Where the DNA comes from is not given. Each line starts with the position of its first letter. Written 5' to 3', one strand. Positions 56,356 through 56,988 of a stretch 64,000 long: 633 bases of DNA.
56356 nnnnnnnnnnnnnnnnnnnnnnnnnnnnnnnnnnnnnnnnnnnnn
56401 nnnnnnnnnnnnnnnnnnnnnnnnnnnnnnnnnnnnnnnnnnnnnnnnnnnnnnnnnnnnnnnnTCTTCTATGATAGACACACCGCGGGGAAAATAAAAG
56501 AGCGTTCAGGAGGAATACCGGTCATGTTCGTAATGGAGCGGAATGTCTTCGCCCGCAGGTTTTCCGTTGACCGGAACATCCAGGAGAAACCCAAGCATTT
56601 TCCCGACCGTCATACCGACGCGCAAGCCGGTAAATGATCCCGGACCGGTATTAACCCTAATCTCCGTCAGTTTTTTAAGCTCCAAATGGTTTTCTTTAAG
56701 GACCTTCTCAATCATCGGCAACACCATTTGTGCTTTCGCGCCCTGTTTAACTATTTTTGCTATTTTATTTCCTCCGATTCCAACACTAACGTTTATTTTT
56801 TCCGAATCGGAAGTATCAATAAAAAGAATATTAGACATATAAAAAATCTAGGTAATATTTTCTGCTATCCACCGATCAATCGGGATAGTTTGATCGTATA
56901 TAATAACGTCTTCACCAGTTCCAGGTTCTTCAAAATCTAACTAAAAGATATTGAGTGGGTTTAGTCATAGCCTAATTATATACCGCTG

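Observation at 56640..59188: Second AT-rich island inserted into the t6A gene set, with its left boundary inside tsaB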

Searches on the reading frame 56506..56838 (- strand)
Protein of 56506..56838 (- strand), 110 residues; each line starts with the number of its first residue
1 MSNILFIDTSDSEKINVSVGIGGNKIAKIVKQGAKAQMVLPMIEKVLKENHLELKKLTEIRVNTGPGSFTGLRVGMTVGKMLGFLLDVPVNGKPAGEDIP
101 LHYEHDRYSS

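Call 6: search_protein_families(library=pfam, proteins=[window:56506-56838:-], max_evalue=0.01)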
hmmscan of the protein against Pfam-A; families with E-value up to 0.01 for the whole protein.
window:56506-56838:- (110 aa): 1 family
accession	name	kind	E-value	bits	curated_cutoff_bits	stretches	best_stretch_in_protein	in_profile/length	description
PF00814.31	TsaD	-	7.6e-14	52.5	24.8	1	37-90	31-84/264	tRNA N6-adenosine threonylcarbamoyltransferase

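Call 7: search_protein_families(library=ncbifam, proteins=[window:56506-56838:-], max_evalue=0.01)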
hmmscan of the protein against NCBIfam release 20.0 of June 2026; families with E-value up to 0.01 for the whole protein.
window:56506-56838:- (110 aa): 5 families
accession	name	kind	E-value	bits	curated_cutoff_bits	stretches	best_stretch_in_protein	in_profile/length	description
TIGR03725.1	T6A_YeaZ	equivalog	2.6e-21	76.6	69.3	1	4-92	1-90/212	tRNA (adenosine(37)-N6)-threonylcarbamoyltransferase complex dimerization subunit type 1 TsaB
TIGR00329.1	gcp_kae1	subfamily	4.8e-07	29.3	207.8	1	36-90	49-103/305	tRNA (adenosine(37)-N6)-threonylcarbamoyltransferase complex transferase subunit TsaD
TIGR03723.1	T6A_TsaD_YgjD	equivalog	7.8e-07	28.5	296.1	1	36-90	50-104/314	tRNA (adenosine(37)-N6)-threonylcarbamoyltransferase complex transferase subunit TsaD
TIGR03722.2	arch_KAE1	equivalog_domain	2.3e-05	23.7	375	1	35-91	46-102/323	KEOPS complex N(6)-L-threonylcarbamoyladenine synthase Kae1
NF007174.0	PRK09605.1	equivalog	0.00074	18.1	447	1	35-92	48-105/535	bifunctional N(6)-L-threonylcarbamoyladenine synthase/serine/threonine protein kinase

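Call 8: find_homologous_proteins(query=window:56506-56838:-)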
Query window:56506-56838:- (110 aa): 759 proteins with E <= 0.001 among 780 candidates; the best 120 are listed.
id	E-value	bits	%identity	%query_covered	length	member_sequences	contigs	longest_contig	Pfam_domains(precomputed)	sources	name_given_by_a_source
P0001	1.1e-64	233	100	100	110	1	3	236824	PF00814.32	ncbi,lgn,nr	ncbi:tRNA (adenosine(37)-N6)-threonylcarbamoyltransferase complex dimerization subunit type 1 TsaB [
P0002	9.3e-31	124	57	99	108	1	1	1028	PF00814.32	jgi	jgi:tRNA threonylcarbamoyl adenosine modification protein YeaZ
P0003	4.0e-30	122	56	98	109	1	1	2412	PF00814.32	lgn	-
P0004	4.4e-30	122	58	95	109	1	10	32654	PF00814.32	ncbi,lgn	-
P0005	7.3e-30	121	58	95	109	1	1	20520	PF00814.32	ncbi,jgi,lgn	jgi:tRNA threonylcarbamoyladenosine biosynthesis protein TsaB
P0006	1.9e-29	120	55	98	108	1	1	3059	PF00814.32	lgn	-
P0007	2.4e-29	120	59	95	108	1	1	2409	PF00814.32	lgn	-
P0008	8.5e-29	118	56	95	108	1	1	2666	PF00814.32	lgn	-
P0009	3.4e-28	116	61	94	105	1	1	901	PF00814.32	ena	-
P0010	1.1e-27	114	52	100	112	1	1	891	PF00814.32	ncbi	-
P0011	3.9e-27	113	52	98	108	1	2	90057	PF00814.32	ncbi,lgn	-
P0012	6.8e-27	112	55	98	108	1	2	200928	PF00814.32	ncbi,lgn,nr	ncbi:tRNA (adenosine(37)-N6)-threonylcarbamoyltransferase complex dimerization subunit type 1 TsaB [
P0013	2.3e-26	110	55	95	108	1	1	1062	PF00814.32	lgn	-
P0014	4.2e-26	109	50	97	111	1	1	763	PF00814.32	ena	-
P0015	5.2e-26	109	50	100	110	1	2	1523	PF00814.32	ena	-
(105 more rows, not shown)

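Call 9: find_encoding_contigs(protein=window:56506-56838:-, flank=10000, max_places=10)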
Protein window:56506-56838:- (110 aa): 3 contigs read that carry it; 2 places shown.
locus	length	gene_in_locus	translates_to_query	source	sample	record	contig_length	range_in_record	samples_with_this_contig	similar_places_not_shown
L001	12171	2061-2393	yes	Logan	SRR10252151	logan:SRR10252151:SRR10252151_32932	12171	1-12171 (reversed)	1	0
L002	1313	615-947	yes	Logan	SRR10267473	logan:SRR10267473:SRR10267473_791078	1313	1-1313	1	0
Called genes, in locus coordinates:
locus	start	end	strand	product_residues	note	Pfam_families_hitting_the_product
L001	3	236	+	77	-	?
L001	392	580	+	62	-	PF00106:adh_short (weak)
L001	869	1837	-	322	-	-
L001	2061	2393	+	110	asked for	PF00814:TsaD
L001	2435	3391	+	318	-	PF00188:CAP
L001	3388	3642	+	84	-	PF18900:DUF5656 (weak)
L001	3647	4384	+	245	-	PF00483:NTP_transferase, PF12804:NTP_transf_3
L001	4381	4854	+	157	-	PF00908:dTDP_sugar_isom, PF14667:Polysacc_synt_C (weak)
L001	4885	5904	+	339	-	PF01073:3Beta_HSD, PF01370:Epimerase, PF02719:Polysacc_synt_2, PF04321:RmlD_sub_bind, PF16363:GDP_Man_Dehyd, PF13460:NAD_binding_10, PF07993:NAD_binding_4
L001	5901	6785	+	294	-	PF01370:Epimerase, PF04321:RmlD_sub_bind, PF16363:GDP_Man_Dehyd (weak)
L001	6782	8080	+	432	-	PF03721:UDPG_MGDP_dh_N, PF00984:UDPG_MGDP_dh, PF03720:UDPG_MGDP_dh_C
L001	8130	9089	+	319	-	PF01073:3Beta_HSD (weak), PF01370:Epimerase, PF02719:Polysacc_synt_2, PF04321:RmlD_sub_bind, PF16363:GDP_Man_Dehyd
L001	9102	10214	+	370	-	PF00535:Glycos_transf_2, PF04138:GtrA_DPMS_TM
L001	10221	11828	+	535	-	PF13231:PMT_2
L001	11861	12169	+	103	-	?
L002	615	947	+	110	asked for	PF00814:TsaD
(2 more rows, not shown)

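Call 10: find_encoding_contigs(protein=P0012, flank=8000, max_places=2)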
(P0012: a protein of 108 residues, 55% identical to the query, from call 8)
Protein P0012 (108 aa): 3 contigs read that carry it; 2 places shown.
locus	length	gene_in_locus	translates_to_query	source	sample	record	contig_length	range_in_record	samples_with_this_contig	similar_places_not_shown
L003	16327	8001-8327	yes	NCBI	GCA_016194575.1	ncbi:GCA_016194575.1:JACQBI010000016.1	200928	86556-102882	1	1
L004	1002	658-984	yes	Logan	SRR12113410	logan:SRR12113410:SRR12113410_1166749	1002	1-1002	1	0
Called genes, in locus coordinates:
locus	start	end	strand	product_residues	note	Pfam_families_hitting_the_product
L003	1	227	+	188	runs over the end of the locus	PF01300:Sua5_yciO_yrdC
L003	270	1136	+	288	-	PF00106:adh_short, PF08659:KR (weak), PF00106:adh_short, PF13561:adh_short_C2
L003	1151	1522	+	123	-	-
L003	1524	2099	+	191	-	PF06821:Ser_hydrolase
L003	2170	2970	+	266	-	-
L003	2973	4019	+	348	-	PF01209:Ubie_methyltran (weak), PF08241:Methyltransf_11, PF13649:Methyltransf_25 (weak)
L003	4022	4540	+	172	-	PF01591:6PF2K (faint), PF08433:KTI12, PF13671:AAA_33, PF01202:SKI (weak)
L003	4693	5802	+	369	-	PF00004:AAA, PF17862:AAA_lid_3 (weak)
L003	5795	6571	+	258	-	PF12895:ANAPC3 (faint), PF13428:TPR_14 (faint), PF14559:TPR_19 (faint), PF00515:TPR_1 (faint), PF07719:TPR_2 (faint), PF13414:TPR_11 (faint), PF13431:TPR_17 (faint), PF23914:TPR_CcmH_CycH (weak), +3 more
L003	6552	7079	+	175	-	PF06414:Zeta_toxin, PF08433:KTI12 (weak), PF13671:AAA_33, PF13238:AAA_18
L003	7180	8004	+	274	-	PF02498:Bro-N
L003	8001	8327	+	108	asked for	PF00814:TsaD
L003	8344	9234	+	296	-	PF00188:CAP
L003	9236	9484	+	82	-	PF18900:DUF5656 (weak)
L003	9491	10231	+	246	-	PF00483:NTP_transferase, PF12804:NTP_transf_3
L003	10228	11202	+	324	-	PF01073:3Beta_HSD, PF01370:Epimerase, PF02719:Polysacc_synt_2, PF04321:RmlD_sub_bind, PF07993:NAD_binding_4, PF13460:NAD_binding_10, PF16363:GDP_Man_Dehyd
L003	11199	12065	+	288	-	PF01370:Epimerase, PF04321:RmlD_sub_bind, PF07993:NAD_binding_4 (weak)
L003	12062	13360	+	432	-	PF03721:UDPG_MGDP_dh_N, PF00984:UDPG_MGDP_dh, PF03720:UDPG_MGDP_dh_C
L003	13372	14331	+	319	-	PF01370:Epimerase, PF02719:Polysacc_synt_2, PF04321:RmlD_sub_bind, PF16363:GDP_Man_Dehyd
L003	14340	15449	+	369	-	PF00535:Glycos_transf_2, PF04138:GtrA_DPMS_TM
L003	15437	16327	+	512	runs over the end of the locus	PF13231:PMT_2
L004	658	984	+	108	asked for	PF00814:TsaD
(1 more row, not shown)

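Call 11: find_encoding_contigs(protein=P0011, flank=8000, max_places=2)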
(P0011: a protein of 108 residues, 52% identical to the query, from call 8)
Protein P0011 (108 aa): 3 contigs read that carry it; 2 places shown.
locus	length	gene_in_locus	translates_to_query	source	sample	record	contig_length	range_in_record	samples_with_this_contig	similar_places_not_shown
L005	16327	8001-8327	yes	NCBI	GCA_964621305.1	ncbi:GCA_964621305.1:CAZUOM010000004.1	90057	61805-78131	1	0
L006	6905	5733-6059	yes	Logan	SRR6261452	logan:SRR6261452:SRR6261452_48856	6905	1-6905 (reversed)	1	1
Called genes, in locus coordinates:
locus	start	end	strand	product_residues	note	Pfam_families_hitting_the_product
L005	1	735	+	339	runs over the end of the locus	PF03462:PCRF, PF00472:RF-1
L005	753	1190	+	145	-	-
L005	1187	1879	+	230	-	PF00005:ABC_tran, PF13304:AAA_21 (weak)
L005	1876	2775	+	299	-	PF18075:FtsX_ECD, PF02687:FtsX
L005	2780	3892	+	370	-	PF01551:Peptidase_M23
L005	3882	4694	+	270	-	PF00932:LTD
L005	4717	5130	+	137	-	PF04892:VanZ-LLP1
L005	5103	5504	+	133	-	PF02367:TsaE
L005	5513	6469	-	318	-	-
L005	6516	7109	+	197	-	PF01300:Sua5_yciO_yrdC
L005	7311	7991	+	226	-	PF08843:AbiEii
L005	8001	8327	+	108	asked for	PF00814:TsaD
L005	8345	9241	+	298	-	PF00188:CAP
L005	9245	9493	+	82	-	-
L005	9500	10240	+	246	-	PF00483:NTP_transferase, PF12804:NTP_transf_3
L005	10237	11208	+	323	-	PF01073:3Beta_HSD, PF01370:Epimerase, PF02719:Polysacc_synt_2, PF04321:RmlD_sub_bind, PF07993:NAD_binding_4, PF13460:NAD_binding_10, PF16363:GDP_Man_Dehyd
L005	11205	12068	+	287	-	PF01370:Epimerase, PF04321:RmlD_sub_bind, PF07993:NAD_binding_4 (faint)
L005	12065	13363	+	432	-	PF03446:NAD_binding_2 (faint), PF03721:UDPG_MGDP_dh_N, PF00984:UDPG_MGDP_dh, PF03720:UDPG_MGDP_dh_C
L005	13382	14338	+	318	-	PF01073:3Beta_HSD (faint), PF01370:Epimerase, PF02719:Polysacc_synt_2, PF04321:RmlD_sub_bind, PF16363:GDP_Man_Dehyd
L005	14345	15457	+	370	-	PF00535:Glycos_transf_2, PF04138:GtrA_DPMS_TM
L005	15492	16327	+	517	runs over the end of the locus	PF13231:PMT_2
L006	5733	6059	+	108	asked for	PF00814:TsaD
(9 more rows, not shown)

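Call 12: find_encoding_contigs(protein=P0004, flank=8000, max_places=2)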
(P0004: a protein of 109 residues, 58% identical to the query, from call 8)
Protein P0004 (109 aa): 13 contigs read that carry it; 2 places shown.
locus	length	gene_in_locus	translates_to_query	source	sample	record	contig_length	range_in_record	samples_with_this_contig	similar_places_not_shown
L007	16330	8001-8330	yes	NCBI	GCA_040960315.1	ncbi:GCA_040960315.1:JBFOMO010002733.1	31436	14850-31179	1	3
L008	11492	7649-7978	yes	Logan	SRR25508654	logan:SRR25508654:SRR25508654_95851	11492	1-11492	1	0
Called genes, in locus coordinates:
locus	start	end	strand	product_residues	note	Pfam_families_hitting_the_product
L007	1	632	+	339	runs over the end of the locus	PF03462:PCRF, PF00472:RF-1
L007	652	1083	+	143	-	-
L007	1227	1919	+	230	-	PF00005:ABC_tran, PF13304:AAA_21 (faint)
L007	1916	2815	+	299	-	PF18075:FtsX_ECD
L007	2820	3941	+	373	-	PF01551:Peptidase_M23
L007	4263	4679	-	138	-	-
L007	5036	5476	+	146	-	PF02367:TsaE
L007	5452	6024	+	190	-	PF01300:Sua5_yciO_yrdC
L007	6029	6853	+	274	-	PF02498:Bro-N (weak)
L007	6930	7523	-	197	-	-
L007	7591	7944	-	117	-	-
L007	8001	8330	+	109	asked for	PF00814:TsaD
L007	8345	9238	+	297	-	PF00188:CAP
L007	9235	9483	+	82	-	PF18900:DUF5656 (weak)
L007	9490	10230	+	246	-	PF00483:NTP_transferase, PF12804:NTP_transf_3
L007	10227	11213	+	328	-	PF01073:3Beta_HSD, PF01370:Epimerase, PF02719:Polysacc_synt_2, PF04321:RmlD_sub_bind, PF07993:NAD_binding_4, PF13460:NAD_binding_10, PF16363:GDP_Man_Dehyd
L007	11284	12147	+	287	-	PF01370:Epimerase, PF04321:RmlD_sub_bind, PF07993:NAD_binding_4 (weak)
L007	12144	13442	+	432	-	PF02737:3HCDH_N (faint), PF03446:NAD_binding_2 (faint), PF03721:UDPG_MGDP_dh_N, PF03807:F420_oxidored (faint), PF00984:UDPG_MGDP_dh, PF03720:UDPG_MGDP_dh_C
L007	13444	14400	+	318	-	PF01370:Epimerase, PF02719:Polysacc_synt_2, PF04321:RmlD_sub_bind, PF16363:GDP_Man_Dehyd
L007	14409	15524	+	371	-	PF00535:Glycos_transf_2, PF04138:GtrA_DPMS_TM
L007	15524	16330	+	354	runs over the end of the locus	?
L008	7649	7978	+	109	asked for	PF00814:TsaD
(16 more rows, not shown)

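Call 13: find_encoding_contigs(protein=P0005, flank=8000, max_places=2)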
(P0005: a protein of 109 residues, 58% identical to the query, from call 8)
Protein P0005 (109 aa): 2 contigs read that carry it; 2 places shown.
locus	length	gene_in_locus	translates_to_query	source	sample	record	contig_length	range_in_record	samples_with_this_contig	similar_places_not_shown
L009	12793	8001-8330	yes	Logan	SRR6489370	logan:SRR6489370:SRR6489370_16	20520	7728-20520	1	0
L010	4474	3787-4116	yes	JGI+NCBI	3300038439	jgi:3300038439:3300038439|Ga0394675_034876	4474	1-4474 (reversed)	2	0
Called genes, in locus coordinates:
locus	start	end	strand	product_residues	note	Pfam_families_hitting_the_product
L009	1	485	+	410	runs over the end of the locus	PF01566:Nramp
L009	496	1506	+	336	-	PF03462:PCRF, PF00472:RF-1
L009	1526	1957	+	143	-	-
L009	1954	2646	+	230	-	PF00005:ABC_tran, PF13401:AAA_22 (faint), PF13304:AAA_21 (weak)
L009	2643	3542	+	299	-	PF18075:FtsX_ECD, PF02687:FtsX (weak)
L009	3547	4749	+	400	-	-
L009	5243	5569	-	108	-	-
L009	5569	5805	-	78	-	-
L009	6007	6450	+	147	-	PF02367:TsaE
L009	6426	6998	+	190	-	PF01300:Sua5_yciO_yrdC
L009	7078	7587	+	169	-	PF06414:Zeta_toxin, PF08433:KTI12 (weak), PF13238:AAA_18, PF13671:AAA_33, PF13207:AAA_17 (weak)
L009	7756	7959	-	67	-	PF18929:DUF5678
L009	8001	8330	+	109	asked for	PF00814:TsaD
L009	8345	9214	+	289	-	PF00188:CAP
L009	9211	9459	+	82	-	-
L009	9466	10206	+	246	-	PF00483:NTP_transferase, PF12804:NTP_transf_3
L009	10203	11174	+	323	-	PF01073:3Beta_HSD, PF01370:Epimerase, PF02719:Polysacc_synt_2, PF04321:RmlD_sub_bind, PF07993:NAD_binding_4, PF13460:NAD_binding_10, PF16363:GDP_Man_Dehyd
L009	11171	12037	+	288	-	PF01370:Epimerase, PF04321:RmlD_sub_bind, PF07993:NAD_binding_4 (weak)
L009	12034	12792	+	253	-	?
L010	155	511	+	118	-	-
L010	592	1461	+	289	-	-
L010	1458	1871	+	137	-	PF04892:VanZ-LLP1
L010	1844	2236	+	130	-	PF02367:TsaE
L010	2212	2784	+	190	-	PF01300:Sua5_yciO_yrdC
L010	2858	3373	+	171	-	PF06414:Zeta_toxin, PF08433:KTI12 (weak), PF13207:AAA_17 (weak), PF13238:AAA_18, PF13671:AAA_33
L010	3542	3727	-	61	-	PF18929:DUF5678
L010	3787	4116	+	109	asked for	PF00814:TsaD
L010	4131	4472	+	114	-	?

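Call 24: find_related_loci(query=A1, collection=genome_contigs, flank=10000)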
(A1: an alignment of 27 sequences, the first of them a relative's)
Query A1 (110 aa) in genome_contigs; peptide patterns used: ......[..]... (x = any residue, [..] = any of these).
600 stretches matched a pattern (row limit reached: there are more); 555 encode a relative of the query (tblastn E <= 1e-3); the best 80 are kept; 80 distinct loci.
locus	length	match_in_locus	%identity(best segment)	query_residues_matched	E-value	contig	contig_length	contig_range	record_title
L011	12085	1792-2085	51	1-97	1e-26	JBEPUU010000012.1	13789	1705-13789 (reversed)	MAG: bacterium isolate 22E.metabat2_refined.014_sub NODE_3869_length_13789_cov_5.028761, whole genome shotgun sequence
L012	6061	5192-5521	48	1-110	2e-25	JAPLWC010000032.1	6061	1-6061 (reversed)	MAG: Candidatus Gottesmanbacteria bacterium isolate LacPavin_0920_SED3_MAG_47_8 LacPavin_0920_SED3_scaffold_1210445, who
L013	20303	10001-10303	50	5-104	5e-25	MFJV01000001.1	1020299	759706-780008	MAG: Candidatus Gottesmanbacteria bacterium RIFCSPLOWO2_01_FULL_43_11b rifcsplowo2_01_scaffold_30, whole genome shotgun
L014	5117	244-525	51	1-93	6e-25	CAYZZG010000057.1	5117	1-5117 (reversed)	MAG TPA_asm: uncultured Gammaproteobacteria bacterium isolate binchicken_co251_287 genome assembly, contig: NODE_23525_l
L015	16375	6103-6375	49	4-93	2e-24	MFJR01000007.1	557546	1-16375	MAG: Candidatus Gottesmanbacteria bacterium RIFCSPLOWO2_01_FULL_39_12b rifcsplowo2_01_scaffold_21, whole genome shotgun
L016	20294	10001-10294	45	1-97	4e-23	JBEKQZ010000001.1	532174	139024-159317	MAG: Candidatus Levyibacteriota bacterium isolate SPRUCE 49 SPRUCE_49_1, whole genome shotgun sequence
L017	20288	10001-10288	47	3-97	1e-22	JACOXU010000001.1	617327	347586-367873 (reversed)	MAG: Candidatus Levyibacteriota bacterium isolate NC_groundwater_161_Ag_S-0.1um_37_19 S4_GD2017_2_S1_scaffold_10, whole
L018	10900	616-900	45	5-97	2e-21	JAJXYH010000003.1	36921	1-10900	MAG: bacterium isolate BP6.bin75 NODE_1527_length_36921_cov_1.852231, whole genome shotgun sequence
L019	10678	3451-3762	46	3-105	2e-21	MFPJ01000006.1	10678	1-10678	MAG: Candidatus Levybacteria bacterium RIFCSPLOWO2_12_FULL_39_17 rifcsplowo2_12_scaffold_14485, whole genome shotgun seq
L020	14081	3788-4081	50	5-103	2e-21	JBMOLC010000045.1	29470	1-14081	MAG: Patescibacteria group bacterium isolate Betzabe_MAG014 MAG014_45, whole genome shotgun sequence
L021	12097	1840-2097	44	5-93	6e-21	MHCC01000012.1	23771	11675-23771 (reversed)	MAG: Candidatus Blackburnbacteria bacterium RIFCSPLOWO2_01_FULL_40_20 rifcsplowo2_01_scaffold_3583, whole genome shotgun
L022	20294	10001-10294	46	5-103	1e-20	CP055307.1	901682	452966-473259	MAG: Candidatus Woesebacteria bacterium isolate Ch104b chromosome, complete genome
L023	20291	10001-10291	45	4-99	3e-20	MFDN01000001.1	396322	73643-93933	MAG: Candidatus Daviesbacteria bacterium RIFCSPLOWO2_01_FULL_39_23 rifcsplowo2_01_scaffold_1, whole genome shotgun seque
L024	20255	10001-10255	47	5-92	2e-19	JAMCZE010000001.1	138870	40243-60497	MAG: Patescibacteria group bacterium isolate FK_Sedi_B_Bin.317 NODE_142_length_138870_cov_23.1441, whole genome shotgun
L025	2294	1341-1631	41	5-104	2e-18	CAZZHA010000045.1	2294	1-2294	MAG TPA_asm: uncultured Gammaproteobacteria bacterium isolate binchicken_co364_299 genome assembly, contig: NODE_142456_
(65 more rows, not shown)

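Call 56: search_protein_families(library=pfam, alignment_id=A3, max_evalue=0.01)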
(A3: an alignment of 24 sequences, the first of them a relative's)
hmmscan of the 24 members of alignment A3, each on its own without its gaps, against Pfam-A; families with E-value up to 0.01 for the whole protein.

A. member 1, P0121 (322 aa): 0 families

B. families by the number of members that match (of 24 scanned): 2 families
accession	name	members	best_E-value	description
PF01493.24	GXGXG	2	0.00015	GXGXG motif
PF09325.15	Vps5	1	0.0041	Vps5 C terminal like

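Call 64: predict_structure(alignment_id=A3)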
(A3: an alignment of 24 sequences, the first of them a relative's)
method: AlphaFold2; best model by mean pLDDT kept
length: 322 residues; sequences in the alignment: 24
mean_pLDDT: 90.9   pTM: 0.71
mean pLDDT of the five models: 90.9, 90.8, 90.4, 88.9, 88.7
residues with pLDDT >= 90: 234; 70-90: 73; 50-70: 4; < 50: 11
segments of 3 or more residues with pLDDT < 50: 1-11
pLDDT, mean of each block of 10 residues (from residue 1): 44 81 97 98 95 83 89 90 96 98 98 97 97 93 94 98 94 90 94 81 88 86 93 96 91 80 97 97 87 91 97 97 92
secondary structure, 60 per line:
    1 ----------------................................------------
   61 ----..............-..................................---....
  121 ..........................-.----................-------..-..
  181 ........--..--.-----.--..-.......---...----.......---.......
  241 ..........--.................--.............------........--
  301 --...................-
elements in order: H17-48 H65-78 H80-113 H117-146 H153-168 E182-188 E207-213 E224-230 E234-250 E253-269 E272-284 E291-298 H303-321
